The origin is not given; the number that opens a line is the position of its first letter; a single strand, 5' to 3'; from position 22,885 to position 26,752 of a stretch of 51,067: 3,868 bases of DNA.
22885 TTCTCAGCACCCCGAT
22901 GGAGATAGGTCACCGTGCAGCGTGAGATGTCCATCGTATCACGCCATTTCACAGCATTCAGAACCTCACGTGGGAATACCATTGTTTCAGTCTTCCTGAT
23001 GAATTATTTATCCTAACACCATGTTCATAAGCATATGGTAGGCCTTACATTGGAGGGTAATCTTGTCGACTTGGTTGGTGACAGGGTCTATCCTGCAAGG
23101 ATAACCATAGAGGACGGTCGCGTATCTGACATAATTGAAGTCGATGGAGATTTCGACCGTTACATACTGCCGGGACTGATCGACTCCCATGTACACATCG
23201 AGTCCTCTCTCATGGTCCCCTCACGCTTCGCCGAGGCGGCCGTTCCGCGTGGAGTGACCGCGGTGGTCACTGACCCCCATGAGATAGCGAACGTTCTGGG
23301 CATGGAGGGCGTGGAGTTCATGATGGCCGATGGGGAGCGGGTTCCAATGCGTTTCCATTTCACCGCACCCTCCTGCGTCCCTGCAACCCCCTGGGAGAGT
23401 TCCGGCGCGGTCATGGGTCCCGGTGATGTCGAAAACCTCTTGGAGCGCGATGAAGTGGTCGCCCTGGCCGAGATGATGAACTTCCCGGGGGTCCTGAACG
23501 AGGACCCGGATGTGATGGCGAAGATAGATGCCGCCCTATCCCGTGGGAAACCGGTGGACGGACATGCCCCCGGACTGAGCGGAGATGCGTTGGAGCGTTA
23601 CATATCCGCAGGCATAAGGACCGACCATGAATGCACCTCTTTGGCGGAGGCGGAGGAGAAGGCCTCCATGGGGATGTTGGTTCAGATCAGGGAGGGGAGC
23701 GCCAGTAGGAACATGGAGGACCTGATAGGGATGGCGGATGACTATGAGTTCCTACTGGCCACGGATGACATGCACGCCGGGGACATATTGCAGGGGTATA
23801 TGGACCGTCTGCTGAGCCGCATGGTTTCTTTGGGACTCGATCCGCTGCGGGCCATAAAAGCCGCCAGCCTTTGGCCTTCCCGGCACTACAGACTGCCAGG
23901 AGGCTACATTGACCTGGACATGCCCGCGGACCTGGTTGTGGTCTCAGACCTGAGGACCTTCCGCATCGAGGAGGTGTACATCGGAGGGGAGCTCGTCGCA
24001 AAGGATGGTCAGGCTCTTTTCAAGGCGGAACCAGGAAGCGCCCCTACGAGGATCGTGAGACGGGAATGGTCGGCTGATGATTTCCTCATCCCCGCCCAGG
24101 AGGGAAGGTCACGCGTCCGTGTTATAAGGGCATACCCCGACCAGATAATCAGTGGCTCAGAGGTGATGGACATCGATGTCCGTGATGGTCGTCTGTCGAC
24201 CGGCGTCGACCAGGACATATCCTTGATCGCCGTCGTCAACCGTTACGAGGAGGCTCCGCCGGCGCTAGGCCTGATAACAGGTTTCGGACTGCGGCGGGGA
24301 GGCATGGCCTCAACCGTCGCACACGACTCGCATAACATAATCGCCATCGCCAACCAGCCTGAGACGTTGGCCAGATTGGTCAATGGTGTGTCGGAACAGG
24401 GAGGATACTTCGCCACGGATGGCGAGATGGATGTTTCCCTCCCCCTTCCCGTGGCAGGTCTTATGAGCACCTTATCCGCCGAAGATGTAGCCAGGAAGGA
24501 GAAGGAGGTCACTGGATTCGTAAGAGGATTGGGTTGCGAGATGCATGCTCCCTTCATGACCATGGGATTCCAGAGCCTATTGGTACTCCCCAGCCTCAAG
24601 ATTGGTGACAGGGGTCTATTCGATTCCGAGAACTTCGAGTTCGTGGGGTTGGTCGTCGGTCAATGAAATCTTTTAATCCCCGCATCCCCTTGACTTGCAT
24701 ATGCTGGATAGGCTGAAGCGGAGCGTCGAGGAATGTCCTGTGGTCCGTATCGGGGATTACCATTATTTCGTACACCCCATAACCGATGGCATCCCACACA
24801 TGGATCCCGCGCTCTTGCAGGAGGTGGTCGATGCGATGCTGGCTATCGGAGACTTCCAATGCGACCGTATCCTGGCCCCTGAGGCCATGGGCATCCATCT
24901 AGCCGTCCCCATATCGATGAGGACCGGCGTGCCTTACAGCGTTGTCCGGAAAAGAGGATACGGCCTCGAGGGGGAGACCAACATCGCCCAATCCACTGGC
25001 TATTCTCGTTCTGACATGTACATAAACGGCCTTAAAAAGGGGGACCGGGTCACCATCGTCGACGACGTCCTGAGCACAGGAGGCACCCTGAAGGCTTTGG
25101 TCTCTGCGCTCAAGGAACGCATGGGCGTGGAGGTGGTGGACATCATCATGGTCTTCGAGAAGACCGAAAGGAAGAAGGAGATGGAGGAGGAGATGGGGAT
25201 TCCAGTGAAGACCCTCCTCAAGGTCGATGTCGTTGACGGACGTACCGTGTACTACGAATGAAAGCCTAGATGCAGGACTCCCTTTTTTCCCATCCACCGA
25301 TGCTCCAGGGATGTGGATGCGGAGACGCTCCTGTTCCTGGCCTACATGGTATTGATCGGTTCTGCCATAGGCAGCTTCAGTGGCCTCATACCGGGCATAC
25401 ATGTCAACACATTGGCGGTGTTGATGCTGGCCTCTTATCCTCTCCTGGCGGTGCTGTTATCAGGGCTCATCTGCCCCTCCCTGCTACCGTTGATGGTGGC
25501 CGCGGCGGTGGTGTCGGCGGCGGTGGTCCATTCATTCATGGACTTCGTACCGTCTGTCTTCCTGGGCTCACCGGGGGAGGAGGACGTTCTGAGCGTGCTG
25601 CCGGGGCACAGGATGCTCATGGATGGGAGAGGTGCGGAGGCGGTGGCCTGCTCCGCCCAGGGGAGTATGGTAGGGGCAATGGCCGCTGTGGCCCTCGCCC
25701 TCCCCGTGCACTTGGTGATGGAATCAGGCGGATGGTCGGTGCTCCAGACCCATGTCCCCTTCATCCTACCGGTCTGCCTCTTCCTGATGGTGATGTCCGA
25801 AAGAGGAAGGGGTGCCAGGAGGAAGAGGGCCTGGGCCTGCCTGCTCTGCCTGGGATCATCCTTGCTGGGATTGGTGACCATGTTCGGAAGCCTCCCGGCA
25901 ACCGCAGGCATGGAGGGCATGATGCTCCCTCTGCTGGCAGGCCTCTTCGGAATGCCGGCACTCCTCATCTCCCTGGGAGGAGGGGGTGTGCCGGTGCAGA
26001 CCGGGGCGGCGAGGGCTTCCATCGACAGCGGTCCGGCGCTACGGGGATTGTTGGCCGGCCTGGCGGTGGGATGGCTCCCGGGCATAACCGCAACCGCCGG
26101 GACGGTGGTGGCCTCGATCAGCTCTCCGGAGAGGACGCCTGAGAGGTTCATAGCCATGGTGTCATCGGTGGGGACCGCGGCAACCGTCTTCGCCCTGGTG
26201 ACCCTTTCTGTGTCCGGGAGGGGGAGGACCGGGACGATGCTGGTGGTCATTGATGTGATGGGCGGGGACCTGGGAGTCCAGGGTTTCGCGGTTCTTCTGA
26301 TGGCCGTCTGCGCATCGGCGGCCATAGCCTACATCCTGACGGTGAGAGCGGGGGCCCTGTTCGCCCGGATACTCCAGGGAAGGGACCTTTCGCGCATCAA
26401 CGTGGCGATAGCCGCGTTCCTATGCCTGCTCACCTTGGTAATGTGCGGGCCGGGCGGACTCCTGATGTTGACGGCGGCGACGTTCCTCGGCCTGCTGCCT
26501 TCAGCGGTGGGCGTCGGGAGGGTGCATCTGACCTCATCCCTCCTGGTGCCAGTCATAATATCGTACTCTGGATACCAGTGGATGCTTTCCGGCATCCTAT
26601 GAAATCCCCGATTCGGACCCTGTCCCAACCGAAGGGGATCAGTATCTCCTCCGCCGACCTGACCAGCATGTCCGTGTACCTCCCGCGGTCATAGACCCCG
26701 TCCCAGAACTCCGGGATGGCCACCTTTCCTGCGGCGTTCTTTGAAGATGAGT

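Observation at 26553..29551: Tightly coupled operon: a P-loop-less RadB-like protein, a 79-aa protein and a family-B DNA polymerase with eroded active-site motifs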

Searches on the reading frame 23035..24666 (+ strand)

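Call 29: search_protein_families(library=pfam, proteins=[window:23035-24666:+], max_evalue=0.001)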
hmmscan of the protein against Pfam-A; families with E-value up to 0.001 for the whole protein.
window:23035-24666:+ (543 aa): 3 families
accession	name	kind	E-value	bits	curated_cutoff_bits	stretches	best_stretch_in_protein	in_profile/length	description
PF13382.11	Adenine_deam_C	-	3.8e-48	163.5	27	1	371-535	2-169/169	Adenine deaminase C-terminal domain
PF01979.26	Amidohydro_1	-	8.8e-33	114.4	25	1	43-321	1-345/345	Amidohydrolase family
PF07969.17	Amidohydro_3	-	0.00039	20.5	29.7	0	42-65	8-31/472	Amidohydrolase family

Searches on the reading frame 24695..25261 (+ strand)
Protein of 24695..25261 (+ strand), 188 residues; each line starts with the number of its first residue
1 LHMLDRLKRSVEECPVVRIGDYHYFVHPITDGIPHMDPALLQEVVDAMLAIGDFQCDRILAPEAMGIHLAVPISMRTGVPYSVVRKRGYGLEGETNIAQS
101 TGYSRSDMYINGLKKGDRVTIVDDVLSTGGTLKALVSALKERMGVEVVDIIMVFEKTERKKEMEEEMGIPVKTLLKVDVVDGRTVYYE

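Call 29: search_protein_families(library=pfam, proteins=[window:24695-25261:+], max_evalue=0.001)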
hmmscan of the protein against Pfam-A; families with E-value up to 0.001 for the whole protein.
window:24695-25261:+ (188 aa): 2 families
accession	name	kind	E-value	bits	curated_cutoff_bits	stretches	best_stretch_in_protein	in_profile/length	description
PF00156.33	Pribosyltran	-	4.2e-14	52.6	26.3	1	56-163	30-133/158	Phosphoribosyl transferase domain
PF15609.12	PRTase_2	-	1.7e-05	24.9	28.8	1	113-174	116-182/188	Phosphoribosyl transferase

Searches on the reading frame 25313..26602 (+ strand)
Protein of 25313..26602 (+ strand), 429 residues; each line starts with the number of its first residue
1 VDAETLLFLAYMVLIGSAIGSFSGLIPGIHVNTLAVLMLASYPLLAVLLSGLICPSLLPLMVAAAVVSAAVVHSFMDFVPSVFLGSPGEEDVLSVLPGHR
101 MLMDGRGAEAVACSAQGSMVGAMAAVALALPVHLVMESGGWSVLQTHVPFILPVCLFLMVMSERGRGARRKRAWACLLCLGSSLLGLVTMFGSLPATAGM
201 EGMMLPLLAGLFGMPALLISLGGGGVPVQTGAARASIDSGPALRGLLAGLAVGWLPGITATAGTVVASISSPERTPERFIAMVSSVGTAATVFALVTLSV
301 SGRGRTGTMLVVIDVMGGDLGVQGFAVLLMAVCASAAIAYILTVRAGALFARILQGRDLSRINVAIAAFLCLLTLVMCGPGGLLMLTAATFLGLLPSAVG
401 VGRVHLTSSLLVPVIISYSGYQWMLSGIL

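Call 29: search_protein_families(library=pfam, proteins=[window:25313-26602:+], max_evalue=0.001)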
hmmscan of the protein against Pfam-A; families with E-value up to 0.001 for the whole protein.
window:25313-26602:+ (429 aa): 1 family
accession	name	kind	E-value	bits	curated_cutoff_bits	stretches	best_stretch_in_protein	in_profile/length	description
PF01970.21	TctA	-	9.6e-40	136.9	28.9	1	12-406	3-421/423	Tripartite tricarboxylate transporter TctA family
